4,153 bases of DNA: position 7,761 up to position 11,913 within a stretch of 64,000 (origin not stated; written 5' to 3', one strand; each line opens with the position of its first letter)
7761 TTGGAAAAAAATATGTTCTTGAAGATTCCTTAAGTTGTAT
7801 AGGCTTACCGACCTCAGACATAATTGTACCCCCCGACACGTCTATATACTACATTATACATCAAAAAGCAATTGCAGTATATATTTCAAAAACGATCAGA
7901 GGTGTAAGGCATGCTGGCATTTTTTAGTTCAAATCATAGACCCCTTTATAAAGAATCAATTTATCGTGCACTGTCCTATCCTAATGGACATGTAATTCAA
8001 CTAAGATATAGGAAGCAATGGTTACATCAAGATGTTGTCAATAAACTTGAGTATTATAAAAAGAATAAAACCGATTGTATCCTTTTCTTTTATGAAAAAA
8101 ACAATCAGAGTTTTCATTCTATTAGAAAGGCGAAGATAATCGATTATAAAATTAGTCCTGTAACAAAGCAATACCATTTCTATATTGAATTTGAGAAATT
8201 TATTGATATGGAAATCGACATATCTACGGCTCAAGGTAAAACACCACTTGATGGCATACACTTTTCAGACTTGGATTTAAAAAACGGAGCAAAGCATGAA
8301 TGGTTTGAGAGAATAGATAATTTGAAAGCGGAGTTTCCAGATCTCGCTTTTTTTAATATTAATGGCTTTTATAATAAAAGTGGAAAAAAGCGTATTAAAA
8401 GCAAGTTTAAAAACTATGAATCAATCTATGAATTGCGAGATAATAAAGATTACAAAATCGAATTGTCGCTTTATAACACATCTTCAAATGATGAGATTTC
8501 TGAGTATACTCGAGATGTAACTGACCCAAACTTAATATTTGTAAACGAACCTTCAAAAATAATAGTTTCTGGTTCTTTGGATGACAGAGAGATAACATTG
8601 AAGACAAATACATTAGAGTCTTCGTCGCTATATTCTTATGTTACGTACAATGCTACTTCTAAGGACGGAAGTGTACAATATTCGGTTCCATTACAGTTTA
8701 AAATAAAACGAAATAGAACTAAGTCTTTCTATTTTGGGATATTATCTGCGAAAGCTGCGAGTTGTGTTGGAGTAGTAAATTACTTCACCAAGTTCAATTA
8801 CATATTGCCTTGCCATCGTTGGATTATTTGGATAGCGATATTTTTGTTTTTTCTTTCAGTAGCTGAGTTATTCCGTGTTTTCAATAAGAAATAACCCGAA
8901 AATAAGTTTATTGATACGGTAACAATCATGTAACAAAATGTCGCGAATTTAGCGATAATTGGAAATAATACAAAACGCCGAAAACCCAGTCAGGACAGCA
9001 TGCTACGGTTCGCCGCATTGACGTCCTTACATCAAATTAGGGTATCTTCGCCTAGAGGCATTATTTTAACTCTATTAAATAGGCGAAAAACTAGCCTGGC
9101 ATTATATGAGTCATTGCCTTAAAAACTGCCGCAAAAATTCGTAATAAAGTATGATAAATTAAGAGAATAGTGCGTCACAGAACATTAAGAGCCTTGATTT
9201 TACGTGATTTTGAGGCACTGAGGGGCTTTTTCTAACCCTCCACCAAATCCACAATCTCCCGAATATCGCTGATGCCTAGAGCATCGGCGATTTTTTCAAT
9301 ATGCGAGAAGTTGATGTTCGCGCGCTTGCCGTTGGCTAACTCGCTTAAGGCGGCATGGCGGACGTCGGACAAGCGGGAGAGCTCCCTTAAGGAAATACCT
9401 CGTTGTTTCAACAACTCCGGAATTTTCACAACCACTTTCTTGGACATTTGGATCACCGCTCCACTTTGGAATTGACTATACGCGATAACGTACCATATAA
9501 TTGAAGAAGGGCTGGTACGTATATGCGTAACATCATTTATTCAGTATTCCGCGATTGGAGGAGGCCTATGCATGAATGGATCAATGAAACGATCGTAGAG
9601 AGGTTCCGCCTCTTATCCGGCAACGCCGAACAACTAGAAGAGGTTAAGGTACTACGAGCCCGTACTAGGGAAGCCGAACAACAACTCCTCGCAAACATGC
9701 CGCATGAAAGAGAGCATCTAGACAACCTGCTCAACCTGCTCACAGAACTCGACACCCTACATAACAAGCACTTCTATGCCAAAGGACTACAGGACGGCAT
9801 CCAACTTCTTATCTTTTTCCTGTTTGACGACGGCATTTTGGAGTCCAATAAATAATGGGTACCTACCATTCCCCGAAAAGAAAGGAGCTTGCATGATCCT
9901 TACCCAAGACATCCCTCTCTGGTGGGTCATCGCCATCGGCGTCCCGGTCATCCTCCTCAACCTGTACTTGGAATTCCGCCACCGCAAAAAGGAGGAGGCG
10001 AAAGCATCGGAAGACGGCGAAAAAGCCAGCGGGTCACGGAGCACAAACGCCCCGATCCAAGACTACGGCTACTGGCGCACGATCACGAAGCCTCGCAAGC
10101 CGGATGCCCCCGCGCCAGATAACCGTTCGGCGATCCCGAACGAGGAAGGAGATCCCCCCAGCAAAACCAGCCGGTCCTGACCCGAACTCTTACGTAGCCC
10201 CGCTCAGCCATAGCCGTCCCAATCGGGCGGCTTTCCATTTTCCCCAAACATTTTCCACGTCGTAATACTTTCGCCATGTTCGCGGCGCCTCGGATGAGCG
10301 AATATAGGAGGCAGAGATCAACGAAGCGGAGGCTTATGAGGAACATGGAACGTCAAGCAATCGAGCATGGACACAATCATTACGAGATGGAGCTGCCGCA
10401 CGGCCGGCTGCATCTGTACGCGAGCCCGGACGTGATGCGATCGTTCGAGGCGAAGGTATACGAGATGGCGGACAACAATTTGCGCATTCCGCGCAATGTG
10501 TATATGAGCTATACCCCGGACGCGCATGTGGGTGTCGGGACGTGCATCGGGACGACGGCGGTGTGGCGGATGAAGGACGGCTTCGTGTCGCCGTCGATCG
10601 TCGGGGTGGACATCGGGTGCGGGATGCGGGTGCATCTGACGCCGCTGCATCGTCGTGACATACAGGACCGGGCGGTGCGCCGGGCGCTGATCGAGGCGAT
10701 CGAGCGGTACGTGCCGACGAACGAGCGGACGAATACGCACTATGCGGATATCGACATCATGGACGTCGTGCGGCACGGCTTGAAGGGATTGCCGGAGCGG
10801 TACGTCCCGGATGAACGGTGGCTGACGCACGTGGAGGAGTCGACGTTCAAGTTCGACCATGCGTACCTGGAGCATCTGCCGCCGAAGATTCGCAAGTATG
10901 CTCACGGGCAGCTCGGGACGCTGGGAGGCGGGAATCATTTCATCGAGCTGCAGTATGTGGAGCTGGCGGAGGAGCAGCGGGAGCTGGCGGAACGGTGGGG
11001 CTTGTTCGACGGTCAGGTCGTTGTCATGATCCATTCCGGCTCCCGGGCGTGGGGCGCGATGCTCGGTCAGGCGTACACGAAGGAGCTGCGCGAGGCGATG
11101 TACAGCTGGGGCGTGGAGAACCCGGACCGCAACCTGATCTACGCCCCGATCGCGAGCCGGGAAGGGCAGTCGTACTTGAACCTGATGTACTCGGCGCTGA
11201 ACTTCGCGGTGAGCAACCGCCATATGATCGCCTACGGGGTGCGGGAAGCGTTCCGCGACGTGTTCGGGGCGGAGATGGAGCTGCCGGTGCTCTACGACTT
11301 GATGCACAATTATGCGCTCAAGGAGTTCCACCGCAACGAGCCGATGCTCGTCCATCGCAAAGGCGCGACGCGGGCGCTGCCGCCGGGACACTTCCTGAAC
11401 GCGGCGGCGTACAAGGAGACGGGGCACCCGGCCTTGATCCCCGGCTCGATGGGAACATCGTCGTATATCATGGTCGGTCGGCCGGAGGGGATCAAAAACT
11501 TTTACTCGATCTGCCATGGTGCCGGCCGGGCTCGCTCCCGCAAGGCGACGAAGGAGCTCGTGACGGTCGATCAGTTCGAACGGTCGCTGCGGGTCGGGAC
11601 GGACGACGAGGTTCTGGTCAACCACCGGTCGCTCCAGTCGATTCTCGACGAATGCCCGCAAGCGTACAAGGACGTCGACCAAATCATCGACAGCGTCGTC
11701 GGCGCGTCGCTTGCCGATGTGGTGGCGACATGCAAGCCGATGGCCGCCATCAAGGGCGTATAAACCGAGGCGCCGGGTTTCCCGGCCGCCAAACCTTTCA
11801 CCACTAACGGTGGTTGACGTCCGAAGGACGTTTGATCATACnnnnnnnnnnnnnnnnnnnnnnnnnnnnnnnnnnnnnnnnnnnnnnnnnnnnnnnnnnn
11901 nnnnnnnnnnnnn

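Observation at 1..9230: Strongly AT-rich ~9-kb island embedded in a high-G+C chromosome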

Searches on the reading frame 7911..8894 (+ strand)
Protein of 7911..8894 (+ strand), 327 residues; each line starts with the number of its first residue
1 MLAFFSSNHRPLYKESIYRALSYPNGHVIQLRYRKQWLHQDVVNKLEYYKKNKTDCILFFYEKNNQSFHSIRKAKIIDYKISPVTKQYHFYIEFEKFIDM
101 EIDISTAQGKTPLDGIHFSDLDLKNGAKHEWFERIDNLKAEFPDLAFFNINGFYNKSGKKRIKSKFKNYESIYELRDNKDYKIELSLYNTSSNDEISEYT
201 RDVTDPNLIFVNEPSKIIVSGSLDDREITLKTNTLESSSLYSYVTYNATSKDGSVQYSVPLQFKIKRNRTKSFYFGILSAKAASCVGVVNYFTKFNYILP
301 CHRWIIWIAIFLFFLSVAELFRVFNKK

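Call 5: search_protein_families(library=pfam, proteins=[window:7911-8894:+], max_evalue=0.01)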
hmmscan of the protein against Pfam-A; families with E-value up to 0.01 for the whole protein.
window:7911-8894:+ (327 aa): 0 families

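Call 6: search_protein_families(library=padloc, proteins=[window:7911-8894:+], max_evalue=0.01)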
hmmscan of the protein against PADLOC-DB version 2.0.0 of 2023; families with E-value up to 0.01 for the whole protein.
window:7911-8894:+ (327 aa): 0 families

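Call 24: search_protein_families(library=ncbifam, proteins=[window:7911-8894:+], max_evalue=0.01)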
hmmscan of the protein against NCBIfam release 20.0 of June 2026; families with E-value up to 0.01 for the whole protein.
window:7911-8894:+ (327 aa): 0 families

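Call 50: find_homologous_proteins(query=window:7911-8894:+, max_evalue=0.001)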
Query window:7911-8894:+ (327 aa): 3 proteins with E <= 0.001 among 879 candidates.
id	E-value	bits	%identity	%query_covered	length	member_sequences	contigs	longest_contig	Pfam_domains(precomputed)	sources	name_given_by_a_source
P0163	2.8e-216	735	100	100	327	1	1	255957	-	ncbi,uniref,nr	ncbi:hypothetical protein [Paenibacillus flagellatus]|uniref:hypothetical protein n=1 Tax=Paenibacil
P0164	5.4e-169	580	79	100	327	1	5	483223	-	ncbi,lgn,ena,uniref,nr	ncbi:MAG: hypothetical protein E6Y08_00350 [Paenibacillus sp.]|uniref:hypothetical protein n=1 Tax=P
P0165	2.0e-93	331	75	60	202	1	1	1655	-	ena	-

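Call 51: find_encoding_contigs(protein=P0164, flank=10000, max_places=3)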
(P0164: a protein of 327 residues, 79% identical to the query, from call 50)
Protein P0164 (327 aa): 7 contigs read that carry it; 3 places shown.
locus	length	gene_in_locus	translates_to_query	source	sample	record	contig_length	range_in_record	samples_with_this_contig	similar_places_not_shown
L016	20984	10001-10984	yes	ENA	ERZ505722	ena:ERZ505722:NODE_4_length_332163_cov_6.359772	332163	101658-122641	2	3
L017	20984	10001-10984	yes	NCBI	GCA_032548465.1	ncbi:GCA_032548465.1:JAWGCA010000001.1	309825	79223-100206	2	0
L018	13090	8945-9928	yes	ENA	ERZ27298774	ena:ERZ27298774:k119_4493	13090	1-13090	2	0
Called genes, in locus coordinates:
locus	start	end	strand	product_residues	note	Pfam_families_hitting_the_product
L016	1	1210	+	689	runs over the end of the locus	PF14236:DruA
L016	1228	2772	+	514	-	-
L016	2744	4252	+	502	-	-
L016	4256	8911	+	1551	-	PF01580:FtsK_SpoIIIE, PF04665:Pox_A32 (faint)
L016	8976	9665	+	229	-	PF17746:SfsA_N, PF03749:SfsA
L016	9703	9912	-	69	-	-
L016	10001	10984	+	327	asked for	-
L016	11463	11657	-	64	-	PF01402:RHH_1 (weak)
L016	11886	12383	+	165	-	-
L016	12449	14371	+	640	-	PF09823:DUF2357, PF04411:PDDEXK_7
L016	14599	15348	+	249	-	PF12686:DUF3800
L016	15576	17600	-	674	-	PF07602:DUF1565 (faint), PF22842:Pel9A-like_beta_helix, PF21258:Glyco_hydro_120_ins, PF13229:Beta_helix (faint), PF05048:NosD (weak)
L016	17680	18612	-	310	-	PF00106:adh_short, PF08659:KR, PF13561:adh_short_C2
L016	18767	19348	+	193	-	-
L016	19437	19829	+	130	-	PF00106:adh_short, PF08659:KR (weak), PF13561:adh_short_C2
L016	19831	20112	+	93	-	PF00106:adh_short, PF13561:adh_short_C2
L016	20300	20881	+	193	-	PF00440:TetR_N, PF13305:TetR_C_33 (weak)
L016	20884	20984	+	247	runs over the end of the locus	PF02517:Rce1-like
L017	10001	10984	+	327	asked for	-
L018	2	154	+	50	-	?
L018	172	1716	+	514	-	-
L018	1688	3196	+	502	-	-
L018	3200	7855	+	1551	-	PF01580:FtsK_SpoIIIE, PF04665:Pox_A32 (faint)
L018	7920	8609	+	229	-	PF17746:SfsA_N, PF03749:SfsA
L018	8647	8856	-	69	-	-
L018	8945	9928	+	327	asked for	-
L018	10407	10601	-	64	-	PF01402:RHH_1 (weak)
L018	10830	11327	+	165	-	-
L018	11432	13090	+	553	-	?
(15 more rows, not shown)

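Call 67: search_protein_families(library=padloc, proteins=[L016:12449-14371:+, L016:11886-12383:+], max_evalue=0.001)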
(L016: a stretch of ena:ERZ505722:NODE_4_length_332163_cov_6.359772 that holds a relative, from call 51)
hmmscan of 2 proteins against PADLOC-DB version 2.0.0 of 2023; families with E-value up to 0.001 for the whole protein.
L016:12449-14371:+ (640 aa): 1 family
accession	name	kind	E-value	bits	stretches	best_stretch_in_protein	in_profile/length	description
PDLC04550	PDC-M26B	-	0.00044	16.6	0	235-264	556-585/855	-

L016:11886-12383:+ (165 aa): 0 families

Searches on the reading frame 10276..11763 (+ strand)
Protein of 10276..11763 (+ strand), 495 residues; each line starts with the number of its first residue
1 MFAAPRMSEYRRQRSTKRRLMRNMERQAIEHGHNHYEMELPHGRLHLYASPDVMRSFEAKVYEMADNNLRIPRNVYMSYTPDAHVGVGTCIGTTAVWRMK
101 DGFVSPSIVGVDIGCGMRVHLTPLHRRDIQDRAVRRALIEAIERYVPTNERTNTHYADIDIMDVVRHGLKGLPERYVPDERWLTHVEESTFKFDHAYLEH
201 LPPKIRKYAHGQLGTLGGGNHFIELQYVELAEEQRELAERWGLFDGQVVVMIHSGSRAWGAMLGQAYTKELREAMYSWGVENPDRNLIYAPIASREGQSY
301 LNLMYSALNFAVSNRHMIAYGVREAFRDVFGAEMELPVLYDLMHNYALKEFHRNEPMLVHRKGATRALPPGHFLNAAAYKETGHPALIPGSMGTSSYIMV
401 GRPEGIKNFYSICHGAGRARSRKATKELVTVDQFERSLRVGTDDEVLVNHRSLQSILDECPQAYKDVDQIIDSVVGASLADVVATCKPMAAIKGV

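Call 5: search_protein_families(library=pfam, proteins=[window:10276-11763:+], max_evalue=0.01)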
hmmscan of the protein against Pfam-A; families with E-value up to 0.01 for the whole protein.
window:10276-11763:+ (495 aa): 1 family
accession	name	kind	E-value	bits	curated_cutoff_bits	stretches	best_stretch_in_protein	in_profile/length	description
PF01139.22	RtcB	-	1.1e-120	404.1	27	1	77-494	15-426/426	tRNA-splicing ligase RtcB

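Call 12: find_encoding_contigs(protein=window:10276-11763:+, flank=10000, max_places=10)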
Protein window:10276-11763:+ (495 aa): no gene with exactly this product is on record in the collection.

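Call 42: find_homologous_proteins(query=window:10276-11763:+, max_evalue=1e-100)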
Query window:10276-11763:+ (495 aa): 305 proteins with E <= 1e-100 among 8000 candidates; the best 120 are listed.
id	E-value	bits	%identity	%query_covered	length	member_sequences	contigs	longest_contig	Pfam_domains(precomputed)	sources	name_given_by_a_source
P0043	0.0e+0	1096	100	95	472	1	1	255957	PF01139.23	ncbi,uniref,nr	ncbi:RtcB family protein [Paenibacillus flagellatus]|uniref:tRNA-splicing ligase RtcB n=1 Tax=Paenib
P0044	3.2e-288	975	88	95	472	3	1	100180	PF01139.23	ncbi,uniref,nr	ncbi:RtcB family protein [Paenibacillus hemerocallicola]|uniref:tRNA-splicing ligase RtcB n=1 Tax=Pa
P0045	4.5e-288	974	88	95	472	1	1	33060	PF01139.23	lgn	-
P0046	3.6e-285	964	86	95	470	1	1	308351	PF01139.23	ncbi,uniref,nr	ncbi:RtcB family protein [Paenibacillus sedimenti]|uniref:tRNA-splicing ligase RtcB n=1 Tax=Paenibac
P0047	5.5e-284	961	85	95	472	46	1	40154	PF01139.23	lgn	-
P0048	1.8e-283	959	85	95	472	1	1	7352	PF01139.23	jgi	jgi:tRNA-splicing ligase RtcB (3'-phosphate/5'-hydroxy nucleic acid ligase)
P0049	1.4e-281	953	84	95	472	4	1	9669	PF01139.23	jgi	jgi:tRNA-splicing ligase RtcB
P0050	3.5e-277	938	83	95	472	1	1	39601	PF01139.23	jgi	jgi:tRNA-splicing ligase RtcB (3'-phosphate/5'-hydroxy nucleic acid ligase)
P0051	3.1e-276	935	84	95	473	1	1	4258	PF01139.23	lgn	-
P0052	5.2e-276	934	84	95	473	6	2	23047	PF01139.23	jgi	jgi:tRNA-splicing ligase RtcB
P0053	5.7e-275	931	82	95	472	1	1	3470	PF01139.23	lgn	-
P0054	1.4e-271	920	82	95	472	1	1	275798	PF01139.23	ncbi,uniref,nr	ncbi:RNA-splicing ligase RtcB [Paenibacillus ferrarius]|uniref:tRNA-splicing ligase RtcB n=1 Tax=Pae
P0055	8.0e-271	917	83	94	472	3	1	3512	PF01139.23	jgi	jgi:tRNA-splicing ligase RtcB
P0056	1.0e-270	917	81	95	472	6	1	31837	PF01139.23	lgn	-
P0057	1.5e-270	916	81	95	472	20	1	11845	PF01139.23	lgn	-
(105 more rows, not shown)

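Call 43: find_encoding_contigs(protein=P0044, flank=10000, max_places=2)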
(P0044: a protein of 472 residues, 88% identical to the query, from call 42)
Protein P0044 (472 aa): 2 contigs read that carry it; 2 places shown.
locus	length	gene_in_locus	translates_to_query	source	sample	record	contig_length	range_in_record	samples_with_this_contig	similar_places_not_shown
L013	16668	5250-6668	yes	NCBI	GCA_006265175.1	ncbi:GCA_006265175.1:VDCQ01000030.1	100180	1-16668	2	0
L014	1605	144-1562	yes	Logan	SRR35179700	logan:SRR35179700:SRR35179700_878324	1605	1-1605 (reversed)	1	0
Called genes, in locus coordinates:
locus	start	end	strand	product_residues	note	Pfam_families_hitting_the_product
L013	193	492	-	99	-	-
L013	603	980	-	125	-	PF00793:DAHP_synth_1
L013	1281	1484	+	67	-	PF26325:YhjD (weak)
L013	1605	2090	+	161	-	PF04542:Sigma70_r2, PF08281:Sigma70_r4_2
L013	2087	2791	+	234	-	PF13490:zf-HC2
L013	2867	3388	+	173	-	PF12867:DinB_2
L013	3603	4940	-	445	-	PF01547:SBP_bac_1, PF13416:SBP_bac_8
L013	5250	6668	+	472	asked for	PF01139:RtcB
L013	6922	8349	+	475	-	-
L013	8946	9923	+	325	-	PF13732:DrrA1-3_C (faint), PF00005:ABC_tran, PF13304:AAA_21 (weak)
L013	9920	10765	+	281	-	PF01061:ABC2_membrane, PF12698:ABC2_membrane_3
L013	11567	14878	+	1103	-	PF10633:NPCBM_assoc (faint), PF02018:CBM_4_9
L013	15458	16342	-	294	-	PF05721:PhyH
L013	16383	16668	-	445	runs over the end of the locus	PF01547:SBP_bac_1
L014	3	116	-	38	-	?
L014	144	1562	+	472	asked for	PF01139:RtcB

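Call 44: find_encoding_contigs(protein=P0046, flank=10000, max_places=2)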
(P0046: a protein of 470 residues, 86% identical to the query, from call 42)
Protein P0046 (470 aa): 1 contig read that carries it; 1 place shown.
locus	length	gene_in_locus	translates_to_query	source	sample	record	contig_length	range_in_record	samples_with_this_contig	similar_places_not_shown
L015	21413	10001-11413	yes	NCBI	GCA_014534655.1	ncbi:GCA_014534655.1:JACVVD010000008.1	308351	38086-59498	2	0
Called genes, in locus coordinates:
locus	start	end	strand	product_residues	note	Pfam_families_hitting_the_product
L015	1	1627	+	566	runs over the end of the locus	PF09820:AAA-ATPase_like, PF08011:PDDEXK_9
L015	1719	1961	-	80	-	-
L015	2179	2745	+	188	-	PF05685:Uma2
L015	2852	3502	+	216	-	PF03682:UPF0158 (weak)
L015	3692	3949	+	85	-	-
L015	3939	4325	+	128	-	PF13650:Asp_protease_2, PF13975:gag-asp_proteas (weak)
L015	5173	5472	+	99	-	-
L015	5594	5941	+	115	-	-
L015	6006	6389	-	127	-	PF13560:HTH_31, PF01381:HTH_3, PF12844:HTH_19, PF13443:HTH_26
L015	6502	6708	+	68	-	PF13451:zf_Tbcl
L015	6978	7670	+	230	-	PF04264:YceI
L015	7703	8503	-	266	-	-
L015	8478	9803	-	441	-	PF13280:WYL (faint), PF25583:WCX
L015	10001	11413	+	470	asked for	PF01139:RtcB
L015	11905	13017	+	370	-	PF01145:Band_7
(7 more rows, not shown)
